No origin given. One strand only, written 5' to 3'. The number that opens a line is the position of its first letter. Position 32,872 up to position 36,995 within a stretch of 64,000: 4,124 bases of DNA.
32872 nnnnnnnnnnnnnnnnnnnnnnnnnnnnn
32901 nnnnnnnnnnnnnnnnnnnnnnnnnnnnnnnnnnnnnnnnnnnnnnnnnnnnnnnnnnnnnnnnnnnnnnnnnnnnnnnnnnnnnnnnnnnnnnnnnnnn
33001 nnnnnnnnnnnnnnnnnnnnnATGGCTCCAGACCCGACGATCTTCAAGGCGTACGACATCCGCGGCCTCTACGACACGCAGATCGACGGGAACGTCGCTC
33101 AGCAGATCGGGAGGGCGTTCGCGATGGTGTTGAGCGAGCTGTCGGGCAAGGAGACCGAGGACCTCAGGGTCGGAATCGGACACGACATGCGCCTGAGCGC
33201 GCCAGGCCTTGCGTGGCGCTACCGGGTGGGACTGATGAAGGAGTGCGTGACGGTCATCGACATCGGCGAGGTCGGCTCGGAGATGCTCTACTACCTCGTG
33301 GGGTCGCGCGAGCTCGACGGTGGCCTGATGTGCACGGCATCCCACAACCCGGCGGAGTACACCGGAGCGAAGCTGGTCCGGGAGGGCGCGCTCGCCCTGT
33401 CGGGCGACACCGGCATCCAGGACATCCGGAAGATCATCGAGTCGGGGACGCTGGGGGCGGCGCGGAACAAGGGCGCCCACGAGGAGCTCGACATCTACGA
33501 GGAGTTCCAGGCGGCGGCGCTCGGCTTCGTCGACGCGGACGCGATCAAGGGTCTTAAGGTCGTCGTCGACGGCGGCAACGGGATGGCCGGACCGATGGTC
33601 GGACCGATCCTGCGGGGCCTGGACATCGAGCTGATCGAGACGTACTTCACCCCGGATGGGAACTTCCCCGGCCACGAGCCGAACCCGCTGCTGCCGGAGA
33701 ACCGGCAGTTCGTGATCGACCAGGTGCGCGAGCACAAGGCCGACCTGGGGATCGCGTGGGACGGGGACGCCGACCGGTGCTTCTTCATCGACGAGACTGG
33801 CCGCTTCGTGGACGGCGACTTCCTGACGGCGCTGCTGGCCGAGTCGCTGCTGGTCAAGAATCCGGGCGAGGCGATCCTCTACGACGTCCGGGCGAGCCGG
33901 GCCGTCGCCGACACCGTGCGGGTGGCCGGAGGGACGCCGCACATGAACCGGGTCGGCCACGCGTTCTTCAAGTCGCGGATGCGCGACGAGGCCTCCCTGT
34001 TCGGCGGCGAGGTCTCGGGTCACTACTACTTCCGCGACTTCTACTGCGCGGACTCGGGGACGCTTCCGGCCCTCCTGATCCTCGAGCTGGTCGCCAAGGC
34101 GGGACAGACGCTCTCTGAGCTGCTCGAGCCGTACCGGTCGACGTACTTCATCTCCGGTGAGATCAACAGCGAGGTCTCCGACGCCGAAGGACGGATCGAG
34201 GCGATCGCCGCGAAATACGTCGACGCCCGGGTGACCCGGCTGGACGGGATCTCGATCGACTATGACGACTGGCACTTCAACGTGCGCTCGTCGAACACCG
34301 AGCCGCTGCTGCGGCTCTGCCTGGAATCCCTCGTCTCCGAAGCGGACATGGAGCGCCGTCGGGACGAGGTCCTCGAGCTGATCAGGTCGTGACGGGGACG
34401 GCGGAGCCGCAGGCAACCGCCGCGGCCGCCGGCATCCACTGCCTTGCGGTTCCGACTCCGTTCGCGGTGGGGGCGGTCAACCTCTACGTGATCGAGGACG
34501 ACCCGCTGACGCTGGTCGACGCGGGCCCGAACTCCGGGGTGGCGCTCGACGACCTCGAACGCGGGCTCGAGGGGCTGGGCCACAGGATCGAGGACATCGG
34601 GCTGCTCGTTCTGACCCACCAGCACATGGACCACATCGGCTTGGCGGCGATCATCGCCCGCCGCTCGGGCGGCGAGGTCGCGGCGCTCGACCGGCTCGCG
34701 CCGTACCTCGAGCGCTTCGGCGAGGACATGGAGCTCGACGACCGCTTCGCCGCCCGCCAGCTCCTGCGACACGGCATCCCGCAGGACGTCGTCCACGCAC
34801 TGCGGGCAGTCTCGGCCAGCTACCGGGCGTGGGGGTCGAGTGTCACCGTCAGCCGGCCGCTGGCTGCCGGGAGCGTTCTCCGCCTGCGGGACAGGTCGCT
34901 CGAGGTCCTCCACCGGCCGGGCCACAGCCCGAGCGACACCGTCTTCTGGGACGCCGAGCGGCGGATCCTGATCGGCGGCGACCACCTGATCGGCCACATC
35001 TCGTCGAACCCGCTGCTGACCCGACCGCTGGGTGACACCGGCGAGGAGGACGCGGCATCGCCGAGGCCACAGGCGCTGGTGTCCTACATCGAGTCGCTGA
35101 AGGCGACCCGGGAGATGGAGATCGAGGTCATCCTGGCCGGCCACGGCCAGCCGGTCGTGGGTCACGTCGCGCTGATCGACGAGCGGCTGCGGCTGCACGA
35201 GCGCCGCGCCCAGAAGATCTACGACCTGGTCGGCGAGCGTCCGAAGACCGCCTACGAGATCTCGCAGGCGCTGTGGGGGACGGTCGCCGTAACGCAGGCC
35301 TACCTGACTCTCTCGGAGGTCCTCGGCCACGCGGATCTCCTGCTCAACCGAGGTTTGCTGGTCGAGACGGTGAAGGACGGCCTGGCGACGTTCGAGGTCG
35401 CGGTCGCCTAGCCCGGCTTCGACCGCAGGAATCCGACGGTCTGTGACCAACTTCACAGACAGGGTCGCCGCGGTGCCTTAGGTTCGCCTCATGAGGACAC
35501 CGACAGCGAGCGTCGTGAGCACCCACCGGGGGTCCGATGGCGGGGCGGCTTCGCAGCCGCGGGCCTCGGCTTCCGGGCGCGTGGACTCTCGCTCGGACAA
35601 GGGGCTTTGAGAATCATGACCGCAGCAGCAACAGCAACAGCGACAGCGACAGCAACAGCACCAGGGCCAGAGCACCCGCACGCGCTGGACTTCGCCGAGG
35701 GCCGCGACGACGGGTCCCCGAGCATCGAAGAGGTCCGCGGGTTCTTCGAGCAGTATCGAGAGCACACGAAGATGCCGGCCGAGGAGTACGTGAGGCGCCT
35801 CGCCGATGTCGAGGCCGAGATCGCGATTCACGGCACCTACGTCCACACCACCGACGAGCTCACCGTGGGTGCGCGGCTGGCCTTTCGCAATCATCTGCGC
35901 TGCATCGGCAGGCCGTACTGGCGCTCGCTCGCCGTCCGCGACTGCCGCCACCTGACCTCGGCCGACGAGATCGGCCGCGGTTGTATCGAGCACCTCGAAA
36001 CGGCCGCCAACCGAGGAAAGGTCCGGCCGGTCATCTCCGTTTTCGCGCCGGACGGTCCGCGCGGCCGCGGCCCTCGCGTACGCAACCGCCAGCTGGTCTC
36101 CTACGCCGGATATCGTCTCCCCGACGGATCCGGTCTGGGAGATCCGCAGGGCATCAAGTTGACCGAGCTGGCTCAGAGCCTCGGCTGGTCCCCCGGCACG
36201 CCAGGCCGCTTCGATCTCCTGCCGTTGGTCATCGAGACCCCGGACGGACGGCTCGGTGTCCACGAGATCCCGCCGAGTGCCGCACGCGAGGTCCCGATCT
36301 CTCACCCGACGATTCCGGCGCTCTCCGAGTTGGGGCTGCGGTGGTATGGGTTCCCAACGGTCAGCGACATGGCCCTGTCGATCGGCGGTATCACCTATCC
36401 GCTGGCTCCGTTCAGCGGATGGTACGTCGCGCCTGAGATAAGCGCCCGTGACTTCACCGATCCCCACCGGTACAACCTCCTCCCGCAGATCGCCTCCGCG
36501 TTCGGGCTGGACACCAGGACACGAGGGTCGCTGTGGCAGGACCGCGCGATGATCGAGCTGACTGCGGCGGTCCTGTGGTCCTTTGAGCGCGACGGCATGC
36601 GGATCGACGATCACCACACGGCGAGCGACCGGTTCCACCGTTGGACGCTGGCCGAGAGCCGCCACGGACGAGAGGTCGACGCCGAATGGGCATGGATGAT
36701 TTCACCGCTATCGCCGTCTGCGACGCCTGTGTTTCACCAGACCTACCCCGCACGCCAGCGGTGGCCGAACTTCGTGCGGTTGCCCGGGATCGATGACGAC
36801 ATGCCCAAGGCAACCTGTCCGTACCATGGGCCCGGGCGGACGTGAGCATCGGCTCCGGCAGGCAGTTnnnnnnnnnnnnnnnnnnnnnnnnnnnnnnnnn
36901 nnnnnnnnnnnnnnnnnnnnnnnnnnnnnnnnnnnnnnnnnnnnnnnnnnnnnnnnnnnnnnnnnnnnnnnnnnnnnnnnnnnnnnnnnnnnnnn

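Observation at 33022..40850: Bacterial NOS placed beside two paralogous ATP-grasp ligases and an MFS exporter under a consensus promoter: candidate uncharacterised NO-dependent small-molecule pathway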

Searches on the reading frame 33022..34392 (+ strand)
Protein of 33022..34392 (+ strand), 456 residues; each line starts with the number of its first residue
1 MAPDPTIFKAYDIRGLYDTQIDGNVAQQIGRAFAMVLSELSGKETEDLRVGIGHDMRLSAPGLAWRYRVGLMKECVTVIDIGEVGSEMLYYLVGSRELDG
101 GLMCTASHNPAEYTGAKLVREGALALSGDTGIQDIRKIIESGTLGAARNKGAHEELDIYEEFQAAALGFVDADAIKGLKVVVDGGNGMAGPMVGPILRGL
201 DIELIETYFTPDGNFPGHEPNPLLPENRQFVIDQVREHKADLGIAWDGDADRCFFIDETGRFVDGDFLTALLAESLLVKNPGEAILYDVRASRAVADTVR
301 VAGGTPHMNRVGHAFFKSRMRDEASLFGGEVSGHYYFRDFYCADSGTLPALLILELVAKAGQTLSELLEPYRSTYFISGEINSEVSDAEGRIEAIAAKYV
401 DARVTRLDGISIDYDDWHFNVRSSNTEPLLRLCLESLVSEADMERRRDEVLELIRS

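Call 5: search_protein_families(library=pfam, proteins=[window:33022-34392:+], max_evalue=0.01)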
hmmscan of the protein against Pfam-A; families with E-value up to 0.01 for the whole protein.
window:33022-34392:+ (456 aa): 4 families
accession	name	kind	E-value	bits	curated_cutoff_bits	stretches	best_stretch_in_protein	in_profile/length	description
PF02879.22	PGM_PMM_II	-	1.6e-24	86.9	29.3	1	167-260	8-103/103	Phosphoglucomutase/phosphomannomutase, alpha/beta/alpha domain II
PF02880.22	PGM_PMM_III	-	1.8e-24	86.5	20.7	1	264-369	1-110/115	Phosphoglucomutase/phosphomannomutase, alpha/beta/alpha domain III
PF02878.22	PGM_PMM_I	-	7.1e-24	84.5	22.5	1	7-142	3-134/138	Phosphoglucomutase/phosphomannomutase, alpha/beta/alpha domain I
PF00408.26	PGM_PMM_IV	-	7.2e-09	36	23.1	1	380-452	1-67/68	Phosphoglucomutase/phosphomannomutase, C-terminal domain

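Call 58: search_protein_families(library=ncbifam, proteins=[window:33022-34392:+], max_evalue=0.001)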
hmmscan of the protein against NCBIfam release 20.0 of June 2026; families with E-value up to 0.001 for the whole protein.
window:33022-34392:+ (456 aa): 6 families
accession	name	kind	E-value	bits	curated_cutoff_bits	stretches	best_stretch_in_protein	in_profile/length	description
NF007088.0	PRK09542.1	equivalog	1.2e-128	430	618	1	6-456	10-455/456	phosphomannomutase/phosphoglucomutase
NF011943.0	PRK15414.1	subfamily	3.6e-117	392.2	801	1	6-455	5-455/456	phosphomannomutase CpsG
TIGR03990.1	Arch_GlmM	equivalog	1.9e-96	323.6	439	1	7-445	3-435/444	phosphoglucosamine mutase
NF046027.1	PhglucPhmanMutPgmG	equivalog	2.1e-80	270.6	600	1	4-447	6-443/460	phosphoglucomutase/phosphomannomutase PgmG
TIGR01455.1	glmM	equivalog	1.6e-52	178.7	447.55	1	13-452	6-438/442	phosphoglucosamine mutase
NF005737.0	PRK07564.1-1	equivalog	2.3e-07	29.8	378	1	176-375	204-407/543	alpha-D-glucose phosphate-specific phosphoglucomutase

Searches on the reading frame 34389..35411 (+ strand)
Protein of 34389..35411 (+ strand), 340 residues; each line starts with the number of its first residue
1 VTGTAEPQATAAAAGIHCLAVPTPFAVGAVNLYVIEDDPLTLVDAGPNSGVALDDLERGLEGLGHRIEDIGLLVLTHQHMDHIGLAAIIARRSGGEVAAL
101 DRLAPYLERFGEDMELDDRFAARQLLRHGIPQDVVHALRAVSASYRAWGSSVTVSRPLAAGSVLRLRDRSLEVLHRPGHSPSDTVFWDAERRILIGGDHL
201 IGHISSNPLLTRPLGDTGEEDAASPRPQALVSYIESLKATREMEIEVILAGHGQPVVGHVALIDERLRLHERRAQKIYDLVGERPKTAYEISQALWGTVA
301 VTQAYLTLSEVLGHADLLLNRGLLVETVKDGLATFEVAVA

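Call 5: search_protein_families(library=pfam, proteins=[window:34389-35411:+], max_evalue=0.01)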
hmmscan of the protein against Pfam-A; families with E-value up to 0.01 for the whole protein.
window:34389-35411:+ (340 aa): 2 families
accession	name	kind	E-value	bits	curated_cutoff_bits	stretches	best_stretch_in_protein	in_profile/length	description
PF00753.33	Lactamase_B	-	1.9e-18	67.6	22.7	1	28-252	4-196/196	Metallo-beta-lactamase superfamily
PF12706.13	Lactamase_B_2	-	3.6e-06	27.1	27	1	42-137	4-97/200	Beta-lactamase superfamily domain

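Call 58: search_protein_families(library=ncbifam, proteins=[window:34389-35411:+], max_evalue=0.001)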
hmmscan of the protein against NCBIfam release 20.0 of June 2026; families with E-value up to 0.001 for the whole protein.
window:34389-35411:+ (340 aa): 19 families
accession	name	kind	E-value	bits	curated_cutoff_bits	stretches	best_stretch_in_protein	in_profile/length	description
NF053820.1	MBLfold_Strvi7410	exception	1.4e-21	77.3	525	1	11-329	4-333/343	Strvi_7410 family MBL fold metallo-hydrolase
NF033105.1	bla_subclass_B3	equivalog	1.6e-12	47.3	240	1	40-112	34-104/257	subclass B3 metallo-beta-lactamase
NF040469.1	blaEFM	exception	3.9e-08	32.7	610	1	28-135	69-172/302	EFM family subclass B3 metallo-beta-lactamase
NF012229.1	bla_class_B_core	domain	7e-08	32.7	100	1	26-187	12-137/139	metallo-beta-lactamase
NF012140.0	blaBJP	exception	4.4e-06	25.7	600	1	31-108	56-132/294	BJP family subclass B3 metallo-beta-lactamase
NF040470.1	blaEAM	exception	7.3e-06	25.2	660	1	32-109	84-159/318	EAM family subclass B3 metallo-beta-lactamase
TIGR03413.1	GSH_gloB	equivalog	7.8e-06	25.4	200.8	0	152-201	80-129/248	hydroxyacylglutathione hydrolase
NF000427.2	blaCAU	exception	1.7e-05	24.2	500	1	40-105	37-101/262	CAU/MBL1b family subclass B3 metallo-beta-lactamase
NF047979.1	lactonase_AidB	equivalog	3.3e-05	23.3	360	1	29-198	50-205/271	AidB family quorum-quenching N-acyl homoserine lactonase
NF001911.0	PRK00685.1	equivalog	4.3e-05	23.1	144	1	69-112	40-83/228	metal-dependent hydrolase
NF033184.1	B3_Acin_new1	exception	7e-05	22.1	580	0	42-101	62-119/283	putative subclass B3 metallo-beta-lactamase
NF047896.1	blaMIM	exception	0.00015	21.2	640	0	27-103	68-142/306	MIM family subclass B3 metallo-beta-lactamase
NF040874.1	blaPJM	exception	0.00019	21.1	630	0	27-101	56-128/301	PJM family subclass B3 metallo-beta-lactamase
TIGR04558.1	SoxH_rel_PQQ_1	hypoth_equivalog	0.00019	20.7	300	0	152-199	130-177/285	quinoprotein relay system zinc metallohydrolase 1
NF033106.1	blaL1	exception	0.00028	19.9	560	1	55-113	83-141/290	L1 family subclass B3 metallo-beta-lactamase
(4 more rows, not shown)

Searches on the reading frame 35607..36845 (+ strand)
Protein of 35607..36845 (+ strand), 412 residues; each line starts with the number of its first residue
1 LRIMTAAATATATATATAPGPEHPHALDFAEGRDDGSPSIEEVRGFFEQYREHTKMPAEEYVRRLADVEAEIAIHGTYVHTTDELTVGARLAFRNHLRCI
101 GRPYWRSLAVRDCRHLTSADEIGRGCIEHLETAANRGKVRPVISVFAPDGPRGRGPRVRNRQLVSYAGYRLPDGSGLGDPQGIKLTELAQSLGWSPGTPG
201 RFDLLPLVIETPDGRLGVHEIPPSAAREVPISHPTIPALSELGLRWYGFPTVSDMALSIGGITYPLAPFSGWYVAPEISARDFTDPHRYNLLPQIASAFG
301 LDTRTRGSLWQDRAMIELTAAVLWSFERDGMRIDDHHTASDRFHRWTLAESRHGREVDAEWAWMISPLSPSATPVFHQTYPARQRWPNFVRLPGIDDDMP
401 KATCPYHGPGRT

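Call 5: search_protein_families(library=pfam, proteins=[window:35607-36845:+], max_evalue=0.01)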
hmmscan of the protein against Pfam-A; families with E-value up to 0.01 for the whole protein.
window:35607-36845:+ (412 aa): 1 family
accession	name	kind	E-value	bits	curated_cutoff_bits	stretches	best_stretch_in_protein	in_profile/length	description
PF02898.20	NO_synthase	-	4.6e-127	424.3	22.7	1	40-390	6-355/362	Nitric oxide synthase, oxygenase domain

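Call 46: find_homologous_proteins(query=window:35607-36845:+, max_evalue=1e-30)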
Query window:35607-36845:+ (412 aa): 662 proteins with E <= 1e-30 among 8000 candidates; the best 120 are listed.
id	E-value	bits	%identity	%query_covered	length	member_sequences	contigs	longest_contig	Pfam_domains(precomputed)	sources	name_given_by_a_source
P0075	7.7e-230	781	88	92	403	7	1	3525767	PF02898.21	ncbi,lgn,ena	-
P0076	9.4e-206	702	79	92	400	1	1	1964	PF02898.21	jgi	jgi:nitric-oxide synthase, bacterial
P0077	8.9e-171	587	67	90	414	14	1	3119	PF02898.21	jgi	jgi:nitric-oxide synthase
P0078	4.6e-169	581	73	85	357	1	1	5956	PF02898.21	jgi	jgi:nitric-oxide synthase, bacterial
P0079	5.5e-168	578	68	87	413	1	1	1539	PF02898.21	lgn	-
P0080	2.3e-165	569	68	85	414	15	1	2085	PF02898.21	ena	-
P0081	3.9e-163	562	68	88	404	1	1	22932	PF02898.21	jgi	jgi:nitric-oxide synthase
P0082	4.9e-163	561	63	92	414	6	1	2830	PF02898.21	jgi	jgi:nitric-oxide synthase, bacterial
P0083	2.2e-159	549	68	86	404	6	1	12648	PF02898.21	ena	-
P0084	1.3e-158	547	68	85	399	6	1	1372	PF02898.21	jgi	jgi:nitric-oxide synthase, bacterial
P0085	3.0e-158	545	64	89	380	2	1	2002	PF02898.21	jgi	jgi:nitric-oxide synthase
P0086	2.4e-157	542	67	86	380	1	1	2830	PF02898.21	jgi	-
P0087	5.5e-157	541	63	90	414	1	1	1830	PF02898.21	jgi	-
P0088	6.3e-155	534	66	85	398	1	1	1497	PF02898.21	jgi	jgi:nitric-oxide synthase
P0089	8.5e-155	534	65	89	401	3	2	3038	PF02898.21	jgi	jgi:nitric-oxide synthase, bacterial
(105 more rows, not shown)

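Call 48: find_related_loci(query=A2, collection=metagenome_contigs, flank=10000)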
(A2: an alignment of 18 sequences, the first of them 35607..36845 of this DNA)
Query A2 (412 aa) in metagenome_contigs; peptide patterns used: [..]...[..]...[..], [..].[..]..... (x = any residue, [..] = any of these).
600 stretches matched a pattern (row limit reached: there are more); 26 encode a relative of the query (tblastn E <= 1e-3); 26 distinct loci.
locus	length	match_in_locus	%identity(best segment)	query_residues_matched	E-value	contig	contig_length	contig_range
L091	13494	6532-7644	64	20-395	2e-164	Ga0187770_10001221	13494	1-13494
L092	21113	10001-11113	64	20-395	2e-164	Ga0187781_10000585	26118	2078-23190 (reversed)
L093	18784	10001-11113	64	20-395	2e-164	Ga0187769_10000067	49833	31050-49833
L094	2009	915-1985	69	38-394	1e-173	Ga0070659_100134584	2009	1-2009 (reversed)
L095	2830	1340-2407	67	37-392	2e-168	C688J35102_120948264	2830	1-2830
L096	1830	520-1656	63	21-391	4e-171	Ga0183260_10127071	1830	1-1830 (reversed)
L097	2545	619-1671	62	41-391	2e-153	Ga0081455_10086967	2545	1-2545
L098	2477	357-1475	60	24-394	4e-153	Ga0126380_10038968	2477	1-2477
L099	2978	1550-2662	55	38-408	3e-144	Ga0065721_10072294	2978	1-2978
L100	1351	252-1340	54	35-397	4e-149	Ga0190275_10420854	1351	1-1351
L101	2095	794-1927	52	38-408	6e-145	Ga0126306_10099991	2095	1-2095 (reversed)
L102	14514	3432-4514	55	33-393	1e-133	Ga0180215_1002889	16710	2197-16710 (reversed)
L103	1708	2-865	58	105-392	4e-121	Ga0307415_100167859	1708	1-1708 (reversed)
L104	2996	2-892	54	99-395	6e-116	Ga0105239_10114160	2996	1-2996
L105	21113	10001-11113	59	16-391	2e-140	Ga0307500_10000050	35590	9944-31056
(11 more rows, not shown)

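Call 53: search_solved_structures(query=window:35607-36845:+, max_evalue=1e-40, show_alignments=2)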
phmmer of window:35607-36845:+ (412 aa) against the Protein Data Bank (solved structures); distinct sequences matched with E-value up to 1e-40: 81 (the best 60 are shown).
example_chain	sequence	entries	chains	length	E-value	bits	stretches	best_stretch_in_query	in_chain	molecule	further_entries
3n6e_A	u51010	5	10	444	4.1e-94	319.2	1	39-379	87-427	Nitric oxide synthase | 'Nitric oxide synthase | Nitric oxide synthase, endothelial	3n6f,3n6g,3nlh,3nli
3n67_A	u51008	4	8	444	4.1e-94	319.2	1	39-379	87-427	Nitric oxide synthase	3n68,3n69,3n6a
1q2o_A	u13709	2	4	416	4.3e-94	319.1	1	39-379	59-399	Nitric-oxide synthase, endothelial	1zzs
1zzt_A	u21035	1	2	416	4.3e-94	319.1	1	39-379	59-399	Nitric-oxide synthase, endothelial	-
1m9j_A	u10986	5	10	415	4.8e-94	319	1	40-379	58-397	endothelial Nitric-oxide synthase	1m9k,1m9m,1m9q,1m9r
3eah_A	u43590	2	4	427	5.2e-94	318.8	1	40-379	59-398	Nitric oxide synthase, endothelial | ENDOTHELIAL NITRIC-OXIDE SYNTHASE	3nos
4d1o_A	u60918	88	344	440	5.4e-94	318.8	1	40-379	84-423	NITRIC OXIDE SYNTHASE, ENDOTHELIAL | Endothelial nitric oxide synthase splice variant eNOS13A | Nitric oxide synthase 3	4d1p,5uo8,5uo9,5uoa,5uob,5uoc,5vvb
9mwn_A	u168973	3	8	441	5.4e-94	318.8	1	40-379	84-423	Nitric oxide synthase 3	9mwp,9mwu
2flq_A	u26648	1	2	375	8.6e-94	318.1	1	47-390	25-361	Nitric Oxide Synthase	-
8ufs_A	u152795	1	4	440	1.4e-93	317.4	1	40-379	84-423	Nitric oxide synthase 3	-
4cwz_A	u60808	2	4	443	2e-93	316.9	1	39-379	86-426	NITRIC OXIDE SYNTHASE, ENDOTHELIAL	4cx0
1d0c_A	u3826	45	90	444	2e-93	316.9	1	39-379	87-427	BOVINE ENDOTHELIAL NITRIC OXIDE SYNTHASE HEME DOMAIN | BOVINE ENDOTHELIAL NITRIC OXIDE SYNTHASE HEME | NITRIC OXIDE SYNTHASE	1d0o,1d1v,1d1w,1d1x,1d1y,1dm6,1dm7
4cx1_A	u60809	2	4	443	2e-93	316.9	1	39-379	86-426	NITRIC OXIDE SYNTHASE, ENDOTHELIAL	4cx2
1rs8_A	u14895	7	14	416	2e-93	316.9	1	39-379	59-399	Nitric-oxide synthase, endothelial | Nitric-oxide synthase | Nitric oxide synthase, endothelial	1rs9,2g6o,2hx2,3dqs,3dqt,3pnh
3rqo_A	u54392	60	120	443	2e-93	316.9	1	39-379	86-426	Nitric oxide synthase, endothelial | ENDOTHELIAL NITRIC OXIDE SYNTHASE | Nitric oxide synthase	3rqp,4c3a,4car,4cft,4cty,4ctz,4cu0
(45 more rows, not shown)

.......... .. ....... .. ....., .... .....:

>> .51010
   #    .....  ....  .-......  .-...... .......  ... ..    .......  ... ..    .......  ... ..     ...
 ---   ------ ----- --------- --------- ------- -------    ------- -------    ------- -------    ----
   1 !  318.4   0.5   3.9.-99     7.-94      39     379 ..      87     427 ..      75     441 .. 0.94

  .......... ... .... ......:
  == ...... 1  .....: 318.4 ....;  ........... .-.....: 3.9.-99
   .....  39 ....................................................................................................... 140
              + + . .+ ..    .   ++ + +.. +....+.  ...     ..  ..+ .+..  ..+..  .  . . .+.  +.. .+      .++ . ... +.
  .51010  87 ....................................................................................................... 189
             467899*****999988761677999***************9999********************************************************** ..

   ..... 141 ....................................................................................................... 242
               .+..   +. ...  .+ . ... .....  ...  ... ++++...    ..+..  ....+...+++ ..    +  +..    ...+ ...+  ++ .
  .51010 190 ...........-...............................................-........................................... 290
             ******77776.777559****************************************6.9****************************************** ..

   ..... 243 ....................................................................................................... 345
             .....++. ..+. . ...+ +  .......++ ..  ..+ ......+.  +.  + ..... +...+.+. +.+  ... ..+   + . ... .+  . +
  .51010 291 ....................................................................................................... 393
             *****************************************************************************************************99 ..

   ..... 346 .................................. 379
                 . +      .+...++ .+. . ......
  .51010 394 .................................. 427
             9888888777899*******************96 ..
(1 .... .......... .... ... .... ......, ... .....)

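Call 58: search_protein_families(library=ncbifam, proteins=[window:35607-36845:+], max_evalue=0.001)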
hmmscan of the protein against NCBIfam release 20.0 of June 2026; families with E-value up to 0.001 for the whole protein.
window:35607-36845:+ (412 aa): 0 families

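Call 71: find_encoding_contigs(protein=P0078, flank=6000, max_places=2)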
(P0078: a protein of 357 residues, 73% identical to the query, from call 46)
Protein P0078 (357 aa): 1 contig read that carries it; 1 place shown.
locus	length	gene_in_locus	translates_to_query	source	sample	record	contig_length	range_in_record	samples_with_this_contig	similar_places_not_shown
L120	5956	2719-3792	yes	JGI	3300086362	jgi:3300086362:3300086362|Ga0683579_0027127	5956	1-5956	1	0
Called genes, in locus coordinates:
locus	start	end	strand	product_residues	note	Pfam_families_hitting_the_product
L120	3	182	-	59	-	?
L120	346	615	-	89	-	-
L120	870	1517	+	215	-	PF21006:NHase_beta_N, PF02211:NHase_beta_C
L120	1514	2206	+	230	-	PF02979:NHase_alpha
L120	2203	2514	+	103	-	PF21006:NHase_beta_N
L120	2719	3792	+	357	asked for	PF02898:NO_synthase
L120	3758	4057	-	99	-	-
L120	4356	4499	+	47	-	-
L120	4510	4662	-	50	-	-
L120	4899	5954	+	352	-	?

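Call 72: find_encoding_contigs(protein=P0081, flank=10000, max_places=2)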
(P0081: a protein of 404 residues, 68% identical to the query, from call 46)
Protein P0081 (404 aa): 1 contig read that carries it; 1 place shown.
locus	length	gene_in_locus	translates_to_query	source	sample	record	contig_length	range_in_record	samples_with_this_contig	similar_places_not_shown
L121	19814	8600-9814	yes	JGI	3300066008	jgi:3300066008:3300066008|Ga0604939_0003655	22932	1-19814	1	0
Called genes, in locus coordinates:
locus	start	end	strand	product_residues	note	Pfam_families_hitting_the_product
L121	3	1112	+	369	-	?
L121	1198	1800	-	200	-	-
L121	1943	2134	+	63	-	-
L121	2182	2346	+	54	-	-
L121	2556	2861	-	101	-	PF13701:DDE_Tnp_1_4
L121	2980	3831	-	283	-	PF02223:Thymidylate_kin (faint)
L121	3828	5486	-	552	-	PF03321:GH3, PF23571:GH3_M, PF23572:GH3_C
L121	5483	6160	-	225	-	PF19680:DUF6182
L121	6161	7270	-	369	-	-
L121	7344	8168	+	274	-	-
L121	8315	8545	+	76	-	-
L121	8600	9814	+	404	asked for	PF02898:NO_synthase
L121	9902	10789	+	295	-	PF00899:ThiF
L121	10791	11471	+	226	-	PF12261:T_hemolysin (weak)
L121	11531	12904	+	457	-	PF07690:MFS_1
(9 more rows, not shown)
